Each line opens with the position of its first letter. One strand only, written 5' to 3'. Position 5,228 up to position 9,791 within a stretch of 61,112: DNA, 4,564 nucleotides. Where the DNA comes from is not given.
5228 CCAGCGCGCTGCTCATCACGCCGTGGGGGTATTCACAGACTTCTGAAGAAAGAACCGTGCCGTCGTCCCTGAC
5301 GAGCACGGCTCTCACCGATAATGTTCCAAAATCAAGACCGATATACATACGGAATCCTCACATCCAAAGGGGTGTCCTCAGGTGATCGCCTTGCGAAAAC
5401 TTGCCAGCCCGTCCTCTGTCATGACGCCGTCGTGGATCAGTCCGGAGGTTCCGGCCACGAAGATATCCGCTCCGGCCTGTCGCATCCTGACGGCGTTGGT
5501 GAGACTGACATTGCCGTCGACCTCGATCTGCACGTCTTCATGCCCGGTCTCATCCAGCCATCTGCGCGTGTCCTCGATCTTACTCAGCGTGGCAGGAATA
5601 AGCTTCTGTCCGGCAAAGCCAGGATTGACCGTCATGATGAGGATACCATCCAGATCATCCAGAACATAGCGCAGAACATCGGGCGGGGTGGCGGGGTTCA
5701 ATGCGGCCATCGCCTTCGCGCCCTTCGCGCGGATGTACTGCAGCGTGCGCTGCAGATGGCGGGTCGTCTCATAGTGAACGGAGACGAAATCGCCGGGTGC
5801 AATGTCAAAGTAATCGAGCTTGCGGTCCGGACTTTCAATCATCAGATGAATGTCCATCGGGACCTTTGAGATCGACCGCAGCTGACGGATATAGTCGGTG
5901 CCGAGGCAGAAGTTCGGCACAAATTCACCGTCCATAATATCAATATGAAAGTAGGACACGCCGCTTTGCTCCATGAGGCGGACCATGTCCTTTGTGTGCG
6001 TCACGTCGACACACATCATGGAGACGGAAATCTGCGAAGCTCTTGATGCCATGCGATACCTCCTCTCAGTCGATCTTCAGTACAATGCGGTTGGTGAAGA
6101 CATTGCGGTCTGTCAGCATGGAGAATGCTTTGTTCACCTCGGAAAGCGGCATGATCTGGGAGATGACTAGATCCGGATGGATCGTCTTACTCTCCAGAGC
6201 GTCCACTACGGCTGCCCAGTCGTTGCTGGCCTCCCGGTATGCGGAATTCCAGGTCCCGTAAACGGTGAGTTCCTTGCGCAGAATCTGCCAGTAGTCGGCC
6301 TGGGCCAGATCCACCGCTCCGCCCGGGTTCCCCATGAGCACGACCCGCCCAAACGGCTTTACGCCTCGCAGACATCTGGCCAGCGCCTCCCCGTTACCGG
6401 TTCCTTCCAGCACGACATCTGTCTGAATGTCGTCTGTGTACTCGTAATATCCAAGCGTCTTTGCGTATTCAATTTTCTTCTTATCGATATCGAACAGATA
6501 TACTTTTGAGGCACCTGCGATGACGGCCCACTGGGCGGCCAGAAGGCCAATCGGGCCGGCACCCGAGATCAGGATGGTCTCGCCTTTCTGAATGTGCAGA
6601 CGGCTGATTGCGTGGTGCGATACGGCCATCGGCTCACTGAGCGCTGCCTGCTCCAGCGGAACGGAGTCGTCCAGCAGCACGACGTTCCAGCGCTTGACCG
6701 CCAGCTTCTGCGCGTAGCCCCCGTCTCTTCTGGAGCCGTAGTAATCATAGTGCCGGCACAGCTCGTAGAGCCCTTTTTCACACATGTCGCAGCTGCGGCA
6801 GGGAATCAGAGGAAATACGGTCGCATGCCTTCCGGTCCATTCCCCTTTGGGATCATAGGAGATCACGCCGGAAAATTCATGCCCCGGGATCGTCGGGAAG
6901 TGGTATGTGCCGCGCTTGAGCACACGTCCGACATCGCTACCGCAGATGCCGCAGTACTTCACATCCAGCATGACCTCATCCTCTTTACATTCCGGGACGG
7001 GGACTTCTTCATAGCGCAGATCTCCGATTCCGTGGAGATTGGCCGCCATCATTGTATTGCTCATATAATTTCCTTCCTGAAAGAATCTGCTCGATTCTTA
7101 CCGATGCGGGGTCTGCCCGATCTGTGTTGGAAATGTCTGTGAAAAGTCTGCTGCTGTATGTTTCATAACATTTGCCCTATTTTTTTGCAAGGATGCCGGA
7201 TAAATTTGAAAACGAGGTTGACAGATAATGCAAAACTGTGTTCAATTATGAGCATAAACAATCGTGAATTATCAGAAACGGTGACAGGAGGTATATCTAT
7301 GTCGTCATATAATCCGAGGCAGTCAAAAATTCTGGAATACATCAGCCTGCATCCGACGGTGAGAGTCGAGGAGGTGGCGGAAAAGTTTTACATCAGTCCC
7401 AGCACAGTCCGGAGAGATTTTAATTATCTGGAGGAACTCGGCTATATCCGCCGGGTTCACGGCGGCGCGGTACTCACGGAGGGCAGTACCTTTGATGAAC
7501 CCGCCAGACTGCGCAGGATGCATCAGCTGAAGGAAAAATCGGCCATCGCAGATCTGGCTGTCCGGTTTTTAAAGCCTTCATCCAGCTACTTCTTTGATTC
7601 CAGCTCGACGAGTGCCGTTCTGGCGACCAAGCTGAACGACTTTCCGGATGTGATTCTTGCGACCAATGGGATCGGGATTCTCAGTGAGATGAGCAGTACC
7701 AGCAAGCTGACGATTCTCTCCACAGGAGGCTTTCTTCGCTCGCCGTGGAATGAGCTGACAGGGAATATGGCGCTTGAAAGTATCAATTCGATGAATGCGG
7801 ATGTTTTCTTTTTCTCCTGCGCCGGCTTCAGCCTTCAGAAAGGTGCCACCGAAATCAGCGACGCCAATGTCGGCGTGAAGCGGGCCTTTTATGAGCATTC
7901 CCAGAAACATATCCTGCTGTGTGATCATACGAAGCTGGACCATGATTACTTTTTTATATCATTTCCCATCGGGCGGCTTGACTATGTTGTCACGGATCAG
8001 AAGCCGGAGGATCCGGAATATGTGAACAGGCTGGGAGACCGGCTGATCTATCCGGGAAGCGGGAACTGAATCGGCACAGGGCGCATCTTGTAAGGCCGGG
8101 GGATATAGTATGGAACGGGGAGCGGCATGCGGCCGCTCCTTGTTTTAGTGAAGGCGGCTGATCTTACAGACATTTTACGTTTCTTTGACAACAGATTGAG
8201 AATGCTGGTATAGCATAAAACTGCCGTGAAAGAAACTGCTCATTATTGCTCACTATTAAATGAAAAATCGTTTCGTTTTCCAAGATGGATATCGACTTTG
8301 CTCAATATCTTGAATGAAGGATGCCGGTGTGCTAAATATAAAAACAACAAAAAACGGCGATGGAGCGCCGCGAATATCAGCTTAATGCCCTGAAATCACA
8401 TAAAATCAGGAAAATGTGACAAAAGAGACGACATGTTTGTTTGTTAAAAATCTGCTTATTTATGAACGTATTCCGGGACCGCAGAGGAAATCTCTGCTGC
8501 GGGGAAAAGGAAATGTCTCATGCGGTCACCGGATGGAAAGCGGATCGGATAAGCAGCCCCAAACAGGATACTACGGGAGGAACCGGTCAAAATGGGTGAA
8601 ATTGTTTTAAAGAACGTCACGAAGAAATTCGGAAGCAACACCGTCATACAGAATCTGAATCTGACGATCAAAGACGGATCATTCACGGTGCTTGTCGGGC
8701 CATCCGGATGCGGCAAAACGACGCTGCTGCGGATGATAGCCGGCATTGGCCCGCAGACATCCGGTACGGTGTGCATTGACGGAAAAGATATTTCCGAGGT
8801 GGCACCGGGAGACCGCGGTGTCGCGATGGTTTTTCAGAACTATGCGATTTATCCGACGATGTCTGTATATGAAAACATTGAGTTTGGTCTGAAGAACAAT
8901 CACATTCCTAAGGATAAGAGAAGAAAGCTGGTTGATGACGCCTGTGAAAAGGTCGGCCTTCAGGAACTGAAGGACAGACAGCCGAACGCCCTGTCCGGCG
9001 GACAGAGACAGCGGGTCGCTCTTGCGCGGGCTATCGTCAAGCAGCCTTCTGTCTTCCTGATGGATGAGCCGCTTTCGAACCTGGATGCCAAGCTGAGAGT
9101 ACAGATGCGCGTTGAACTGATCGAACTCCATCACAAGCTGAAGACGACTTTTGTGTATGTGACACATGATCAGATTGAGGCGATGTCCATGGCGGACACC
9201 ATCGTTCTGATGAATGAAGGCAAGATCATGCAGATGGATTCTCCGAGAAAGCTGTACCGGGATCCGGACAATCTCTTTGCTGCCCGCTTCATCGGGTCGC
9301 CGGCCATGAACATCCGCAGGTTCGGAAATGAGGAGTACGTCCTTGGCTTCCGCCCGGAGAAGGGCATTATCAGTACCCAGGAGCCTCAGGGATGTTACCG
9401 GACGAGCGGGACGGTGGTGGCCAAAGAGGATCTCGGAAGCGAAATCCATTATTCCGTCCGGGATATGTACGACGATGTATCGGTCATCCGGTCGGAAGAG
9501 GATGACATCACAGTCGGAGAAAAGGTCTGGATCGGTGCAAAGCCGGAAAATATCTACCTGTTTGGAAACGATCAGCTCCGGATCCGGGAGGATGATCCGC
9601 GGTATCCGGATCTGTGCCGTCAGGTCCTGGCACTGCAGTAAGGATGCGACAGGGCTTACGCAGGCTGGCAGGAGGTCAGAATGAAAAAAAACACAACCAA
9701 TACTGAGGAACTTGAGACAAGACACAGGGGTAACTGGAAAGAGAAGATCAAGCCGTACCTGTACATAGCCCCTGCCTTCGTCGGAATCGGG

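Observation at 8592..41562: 33 kb of sugar-importer genes without a recognisable glycoside hydrolase: phosphoesterases and flavoproteins take its place (candidate phosphodiester-linked glycan/polyol salvage system)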

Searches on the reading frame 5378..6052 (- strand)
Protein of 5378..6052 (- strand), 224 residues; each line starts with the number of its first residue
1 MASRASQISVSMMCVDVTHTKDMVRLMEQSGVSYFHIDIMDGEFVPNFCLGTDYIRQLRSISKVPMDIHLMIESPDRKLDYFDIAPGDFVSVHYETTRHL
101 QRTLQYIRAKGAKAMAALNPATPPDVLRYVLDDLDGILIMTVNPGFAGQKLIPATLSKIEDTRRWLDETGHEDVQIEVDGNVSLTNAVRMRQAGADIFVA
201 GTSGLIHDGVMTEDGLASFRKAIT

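Call 13: search_protein_families(library=pfam, proteins=[window:5378-6052:-])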
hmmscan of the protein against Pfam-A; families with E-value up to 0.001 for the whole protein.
window:5378-6052:- (224 aa): 1 family
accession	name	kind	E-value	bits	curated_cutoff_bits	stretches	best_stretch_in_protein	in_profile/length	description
PF00834.25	Ribul_P_3_epim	-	5e-62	209.3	21.1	1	8-202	2-195/198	Ribulose-phosphate 3 epimerase family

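Call 43: search_protein_families(library=ncbifam, proteins=[window:5378-6052:-], max_evalue=0.00001)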
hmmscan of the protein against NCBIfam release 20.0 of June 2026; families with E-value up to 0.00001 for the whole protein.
window:5378-6052:- (224 aa): 6 families
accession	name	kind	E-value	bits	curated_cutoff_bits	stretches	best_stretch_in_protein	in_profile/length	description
TIGR01163.1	rpe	equivalog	2.4e-64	216.6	212.6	1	8-202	2-195/211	ribulose-phosphate 3-epimerase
NF004076.0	PRK05581.1-4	subfamily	2.9e-58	196.7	165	1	5-203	4-201/221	ribulose-phosphate 3-epimerase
NF007266.0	PRK09722.1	equivalog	7.8e-56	189.1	271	1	6-207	3-203/230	D-allulose 6-phosphate 3-epimerase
NF005944.0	PRK08005.1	equivalog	1.2e-29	103.1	376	1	19-202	14-192/210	ribulose-phosphate 3 epimerase family protein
NF005986.0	PRK08091.1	equivalog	1.5e-19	70.9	264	1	5-207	12-212/229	ribulose-phosphate 3-epimerase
NF010658.0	PRK14057.1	equivalog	6.8e-11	42.2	530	1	9-214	23-233/254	epimerase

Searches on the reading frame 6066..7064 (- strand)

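Call 13: search_protein_families(library=pfam, proteins=[window:6066-7064:-])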
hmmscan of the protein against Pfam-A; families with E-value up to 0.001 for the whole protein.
window:6066-7064:- (332 aa): 4 families
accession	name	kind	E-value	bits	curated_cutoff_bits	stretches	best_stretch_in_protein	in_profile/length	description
PF00107.32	ADH_zinc_N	-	1.2e-18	67.8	31.8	1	171-291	1-128/129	Zinc-binding dehydrogenase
PF08240.17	ADH_N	-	3.9e-17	62.9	23.5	1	28-132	2-103/104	Alcohol dehydrogenase GroES-like domain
PF16912.11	Glu_dehyd_C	-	3.3e-12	46.8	34.9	1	142-316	6-200/211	Glucose dehydrogenase C-terminus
PF13602.12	ADH_zinc_N_2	-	6.3e-07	30.8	27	1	208-319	17-125/134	Zinc-binding dehydrogenase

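Call 43: search_protein_families(library=ncbifam, proteins=[window:6066-7064:-], max_evalue=0.00001)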
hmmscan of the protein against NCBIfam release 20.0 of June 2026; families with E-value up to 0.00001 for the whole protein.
window:6066-7064:- (332 aa): 20 families
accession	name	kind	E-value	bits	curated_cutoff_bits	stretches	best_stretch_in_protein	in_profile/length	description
NF007642.0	PRK10309.1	equivalog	3.9e-56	190.7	550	1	10-331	6-346/347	galactitol-1-phosphate 5-dehydrogenase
NF003808.0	PRK05396.1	equivalog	2.1e-38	132.1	380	1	17-320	14-331/341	L-threonine 3-dehydrogenase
NF041097.1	keto_inos_dh_IolM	equivalog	1.9e-37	128.9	450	1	5-224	29-289/389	scyllo-inosose 3-dehydrogenase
TIGR00692.1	tdh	equivalog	6.4e-35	120.8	458.35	1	19-317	14-328/340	L-threonine 3-dehydrogenase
NF007375.0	PRK09880.1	equivalog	8.1e-35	120.2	469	1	25-323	24-336/344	L-idonate 5-dehydrogenase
NF007489.0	PRK10083.1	equivalog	1.4e-31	109.7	376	1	16-328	12-334/339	Zn-dependent oxidoreductase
NF010344.0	PRK13771.1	subfamily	1e-30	106.9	349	1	16-330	13-332/334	putative alcohol dehydrogenase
TIGR03366.1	HpnZ_proposed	hypoth_equivalog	1.2e-25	90.3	328.1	1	24-281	1-288/315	putative phosphonate catabolism associated alcohol dehydrogenase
NF041172.1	AcrlCoa_red_Thmprot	equivalog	3.9e-25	88.5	500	1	17-323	14-327/334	acryloyl-CoA reductase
TIGR03201.1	dearomat_had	equivalog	1.1e-22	80.6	338.65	1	14-205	8-210/349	6-hydroxycyclohex-1-ene-1-carbonyl-CoA dehydrogenase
TIGR03989.1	Rxyl_3153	subfamily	3.8e-21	75.8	440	2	115-214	139-240/370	NDMA-dependent alcohol dehydrogenase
NF047908.1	AldhRedAhr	equivalog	1.5e-18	66.8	470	1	14-329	14-333/335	NADPH-dependent aldehyde reductase Ahr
TIGR02824.1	quinone_pig3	subfamily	3.3e-18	65.8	296.8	1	114-330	91-324/325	putative NAD(P)H quinone oxidoreductase, PIG3 family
TIGR03451.1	mycoS_dep_FDH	equivalog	1.7e-17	63.3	512.9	1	18-324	16-353/358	S-(hydroxymethyl)mycothiol dehydrogenase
NF006940.0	PRK09422.1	equivalog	1.3e-16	60.5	344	1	20-206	16-207/338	alcohol dehydrogenase AdhP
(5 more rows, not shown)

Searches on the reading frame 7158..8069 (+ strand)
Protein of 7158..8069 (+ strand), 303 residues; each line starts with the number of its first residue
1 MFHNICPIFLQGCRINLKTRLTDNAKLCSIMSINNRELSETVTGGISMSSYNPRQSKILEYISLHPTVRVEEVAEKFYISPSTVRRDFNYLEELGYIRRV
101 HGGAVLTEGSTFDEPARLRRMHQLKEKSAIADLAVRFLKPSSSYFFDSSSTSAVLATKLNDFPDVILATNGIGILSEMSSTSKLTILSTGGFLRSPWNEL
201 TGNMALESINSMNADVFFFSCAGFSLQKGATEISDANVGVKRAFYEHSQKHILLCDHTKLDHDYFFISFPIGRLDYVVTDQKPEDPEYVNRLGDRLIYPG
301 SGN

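Call 3: search_protein_families(library=pfam, proteins=[window:7158-8069:+])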
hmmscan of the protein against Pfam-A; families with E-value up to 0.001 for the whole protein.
window:7158-8069:+ (303 aa): 9 families
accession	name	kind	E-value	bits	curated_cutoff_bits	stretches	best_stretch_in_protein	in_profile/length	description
PF00455.28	DeoRC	-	3.5e-36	125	31.8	1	123-281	2-160/160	DeoR C terminal sensor domain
PF08220.18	HTH_DeoR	-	3.3e-19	68.8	21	1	54-107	1-54/57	DeoR-like helix-turn-helix domain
PF12802.13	MarR_2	-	7.8e-07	29.6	27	1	52-100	4-53/61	MarR family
PF08279.18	HTH_11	-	4e-06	27.1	25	1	54-96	1-44/55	HTH domain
PF13412.12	HTH_24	-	5.5e-06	26.3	21.9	1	54-98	4-48/48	Winged helix-turn-helix DNA-binding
PF19187.6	HTH_PafC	-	4e-05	23.9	32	1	57-102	8-53/115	PafC helix-turn-helix domain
PF09339.16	HTH_IclR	-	4.7e-05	23.5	22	1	57-100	7-51/52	IclR helix-turn-helix domain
PF01047.28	MarR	-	0.00018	21.8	24.6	1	52-101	2-51/59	MarR family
PF01022.26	HTH_5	-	0.0004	20.7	22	1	52-98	1-46/47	Bacterial regulatory protein, arsR family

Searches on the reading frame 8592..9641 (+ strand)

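Call 3: search_protein_families(library=pfam, proteins=[window:8592-9641:+])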
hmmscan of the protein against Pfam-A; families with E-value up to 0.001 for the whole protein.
window:8592-9641:+ (349 aa): 7 families
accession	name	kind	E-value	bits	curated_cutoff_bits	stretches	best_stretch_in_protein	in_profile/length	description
PF00005.33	ABC_tran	-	1.7e-36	126.3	25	1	20-161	2-136/137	ABC transporter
PF13304.12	AAA_21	-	2.1e-07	31.7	27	0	31-52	1-22/304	AAA domain, putative AbiEii toxin, Type IV TA system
PF08402.16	TOBE_2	-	3.1e-07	30.9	21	1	252-324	2-76/76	TOBE domain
PF02463.25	SMC_N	-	2.9e-06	27.3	40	1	28-205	23-209/220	RecF/RecN/SMC N terminal domain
PF20703.3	nSTAND1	-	0.00013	22.1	27.1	1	13-82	17-86/379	Novel STAND NTPase 1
PF13401.12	AAA_22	-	0.00015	22.5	27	1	28-63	4-33/130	AAA domain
PF24389.1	ORC-CDC6-like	-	0.00047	19.5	27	1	30-49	34-52/571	ORC-CDC6-like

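Call 43: search_protein_families(library=ncbifam, proteins=[window:8592-9641:+], max_evalue=0.00001)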
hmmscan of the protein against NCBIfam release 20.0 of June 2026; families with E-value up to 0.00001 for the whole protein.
window:8592-9641:+ (349 aa): 187 families (the best 25 are shown)
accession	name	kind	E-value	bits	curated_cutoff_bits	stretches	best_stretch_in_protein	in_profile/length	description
NF008653.0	PRK11650.1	subfamily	3e-115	385.1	432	1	1-241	1-242/357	sn-glycerol-3-phosphate ABC transporter ATP-binding protein UgpC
NF008233.0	PRK11000.1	equivalog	7.2e-103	344.3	568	1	1-241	1-241/369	maltose/maltodextrin ABC transporter ATP-binding protein MalK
NF006987.0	PRK09452.1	equivalog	8.9e-94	314.2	482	1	4-237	18-251/378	spermidine/putrescine ABC transporter ATP-binding protein PotA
TIGR03265.1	PhnT2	equivalog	7.2e-91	305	457.7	1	4-237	5-238/353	putative 2-aminoethylphosphonate ABC transporter ATP-binding protein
NF008513.0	PRK11432.1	equivalog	3.9e-89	299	496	1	4-244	7-247/351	ferric ABC transporter ATP-binding protein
NF043075.1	MMSYN1_0197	equivalog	1.9e-87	293.4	550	1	4-238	3-237/341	spermidine/putrescine ABC transporter ATP-binding protein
TIGR01187.1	potA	subfamily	1.3e-86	290.6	355.6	1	34-238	1-205/325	polyamine ABC transporter ATP-binding protein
TIGR00968.1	3a0106s01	subfamily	2.2e-82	276.1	342.75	1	4-236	1-233/237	sulfate ABC transporter ATP-binding protein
NF040933.2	ABC_arch_GlcV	equivalog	9.7e-80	268.1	450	1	3-236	2-244/357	glucose ABC transporter ATP-binding protein GlcV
TIGR03258.1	PhnT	equivalog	6.2e-76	255.7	499.15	1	2-236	7-242/359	2-aminoethylphosphonate ABC transport system ATP-binding subunit PhnT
NF008621.0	PRK11607.1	equivalog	5.4e-75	252.5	613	1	6-238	22-254/377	putrescine ABC transporter ATP-binding subunit PotG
NF040840.2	tungstate_WtpC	equivalog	8e-72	242.4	440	1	6-236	4-233/347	tungstate ABC transporter ATP-binding protein WtpC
NF008105.0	PRK10851.1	equivalog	5.3e-71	239.2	502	1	4-236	3-239/362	sulfate/thiosulfate ABC transporter ATP-binding protein CysA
TIGR01186.1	proV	subfamily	1.7e-64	218.2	326.6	1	11-237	1-233/363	betaine/proline/choline family ABC transporter ATP-binding protein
TIGR03415.1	ABC_choXWV_ATP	equivalog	1.7e-56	191.8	483.75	1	8-235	29-266/382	choline ABC transporter ATP-binding protein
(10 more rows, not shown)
